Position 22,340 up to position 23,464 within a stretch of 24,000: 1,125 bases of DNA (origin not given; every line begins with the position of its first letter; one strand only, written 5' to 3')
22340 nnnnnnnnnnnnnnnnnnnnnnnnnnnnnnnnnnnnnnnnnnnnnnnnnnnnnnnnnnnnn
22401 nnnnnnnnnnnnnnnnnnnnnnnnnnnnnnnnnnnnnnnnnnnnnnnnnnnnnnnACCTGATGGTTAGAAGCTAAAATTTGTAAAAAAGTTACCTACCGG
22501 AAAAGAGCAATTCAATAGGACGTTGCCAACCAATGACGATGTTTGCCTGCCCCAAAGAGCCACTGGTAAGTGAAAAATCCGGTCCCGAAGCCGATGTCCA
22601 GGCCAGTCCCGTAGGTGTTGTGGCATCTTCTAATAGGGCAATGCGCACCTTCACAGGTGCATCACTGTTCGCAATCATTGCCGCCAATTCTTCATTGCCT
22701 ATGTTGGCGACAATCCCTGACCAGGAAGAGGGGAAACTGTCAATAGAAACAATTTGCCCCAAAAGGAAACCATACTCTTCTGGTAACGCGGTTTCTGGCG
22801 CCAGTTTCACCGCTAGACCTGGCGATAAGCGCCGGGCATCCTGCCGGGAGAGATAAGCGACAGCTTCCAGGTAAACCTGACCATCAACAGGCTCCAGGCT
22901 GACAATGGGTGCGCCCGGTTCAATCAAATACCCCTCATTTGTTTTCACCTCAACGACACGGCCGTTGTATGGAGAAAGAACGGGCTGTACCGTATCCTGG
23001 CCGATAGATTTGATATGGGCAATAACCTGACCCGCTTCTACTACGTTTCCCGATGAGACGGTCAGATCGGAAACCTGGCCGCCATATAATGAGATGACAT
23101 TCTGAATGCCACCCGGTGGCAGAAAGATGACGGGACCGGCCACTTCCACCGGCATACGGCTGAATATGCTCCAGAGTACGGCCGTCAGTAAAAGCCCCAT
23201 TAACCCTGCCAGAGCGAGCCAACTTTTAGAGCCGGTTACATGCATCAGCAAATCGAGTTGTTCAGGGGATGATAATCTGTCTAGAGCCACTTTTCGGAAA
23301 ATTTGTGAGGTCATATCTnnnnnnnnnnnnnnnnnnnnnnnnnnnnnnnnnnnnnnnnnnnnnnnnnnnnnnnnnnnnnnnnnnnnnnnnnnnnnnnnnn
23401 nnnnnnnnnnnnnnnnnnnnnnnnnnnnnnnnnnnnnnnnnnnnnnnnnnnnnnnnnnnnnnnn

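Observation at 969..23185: Hyper-abundant 8-bp palindrome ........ (HIP1-like highly iterated palindrome)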

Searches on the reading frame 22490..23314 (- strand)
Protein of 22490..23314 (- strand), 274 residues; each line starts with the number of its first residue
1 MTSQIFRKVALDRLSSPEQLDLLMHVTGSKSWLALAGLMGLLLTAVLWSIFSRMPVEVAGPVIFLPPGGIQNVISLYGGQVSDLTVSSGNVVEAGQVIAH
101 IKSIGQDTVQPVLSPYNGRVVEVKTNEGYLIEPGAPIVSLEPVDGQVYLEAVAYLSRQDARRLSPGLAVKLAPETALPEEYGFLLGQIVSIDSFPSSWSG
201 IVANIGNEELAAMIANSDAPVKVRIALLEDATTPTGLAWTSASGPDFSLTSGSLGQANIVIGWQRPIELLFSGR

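Call 61: search_protein_families(library=pfam, proteins=[window:22490-23314:-], max_evalue=0.01)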
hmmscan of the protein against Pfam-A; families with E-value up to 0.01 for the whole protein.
window:22490-23314:- (274 aa): 6 families
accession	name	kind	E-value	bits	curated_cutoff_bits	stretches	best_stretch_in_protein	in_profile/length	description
PF13437.12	HlyD_3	-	2.6e-10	41.4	22.2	1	112-174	2-62/106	HlyD family secretion protein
PF00364.28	Biotin_lipoyl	-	5.9e-06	26.5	22.1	1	79-140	15-73/73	Biotin-requiring enzyme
PF01551.29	Peptidase_M23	-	0.00037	21.1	28.7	0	72-110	44-80/96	Peptidase family M23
PF16576.10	HlyD_D23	-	0.00049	19.9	30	0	110-170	109-166/214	Barrel-sandwich domain of CusB or HlyD membrane-fusion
PF13533.13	Biotin_lipoyl_2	-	0.0055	17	29.8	0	78-101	8-31/32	Biotin-lipoyl like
PF13375.12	RnfC_N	-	0.0078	16.7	25.6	0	79-126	39-83/101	RnfC Barrel sandwich hybrid domain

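Call 71: find_encoding_contigs(protein=window:22490-23314:-, flank=10000, max_places=3)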
Protein window:22490-23314:- (274 aa): 3 contigs read that carry it; 1 place shown.
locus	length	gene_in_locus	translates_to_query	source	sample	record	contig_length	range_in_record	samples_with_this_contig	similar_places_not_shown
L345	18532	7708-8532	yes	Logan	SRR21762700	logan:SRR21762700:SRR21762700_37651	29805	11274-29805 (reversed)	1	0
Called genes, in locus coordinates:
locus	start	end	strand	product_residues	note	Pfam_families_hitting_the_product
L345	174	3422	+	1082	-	PF13575:DUF4135, PF05147:LANC_like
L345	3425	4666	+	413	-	PF03033:Glyco_transf_28 (weak)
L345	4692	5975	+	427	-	PF03033:Glyco_transf_28, PF00201:UDPGT (weak), PF06722:EryCIII-like_C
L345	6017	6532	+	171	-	PF01613:Flavin_Reduct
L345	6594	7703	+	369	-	PF22541:DUF7005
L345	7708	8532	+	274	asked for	PF00364:Biotin_lipoyl (faint)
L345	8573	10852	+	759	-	PF03412:Peptidase_C39, PF00664:ABC_membrane, PF00005:ABC_tran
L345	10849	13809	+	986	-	PF00664:ABC_membrane, PF00005:ABC_tran, PF02463:SMC_N (faint)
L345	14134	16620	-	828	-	PF02687:FtsX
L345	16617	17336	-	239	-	PF02463:SMC_N (faint), PF00005:ABC_tran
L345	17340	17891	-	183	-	PF03551:PadR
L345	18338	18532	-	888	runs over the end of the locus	PF00111:Fer2, PF01799:Fer2_2, PF20256:MoCoBD_2, PF01315:Ald_Xan_dh_C (weak), PF02738:MoCoBD_1, PF20256:MoCoBD_2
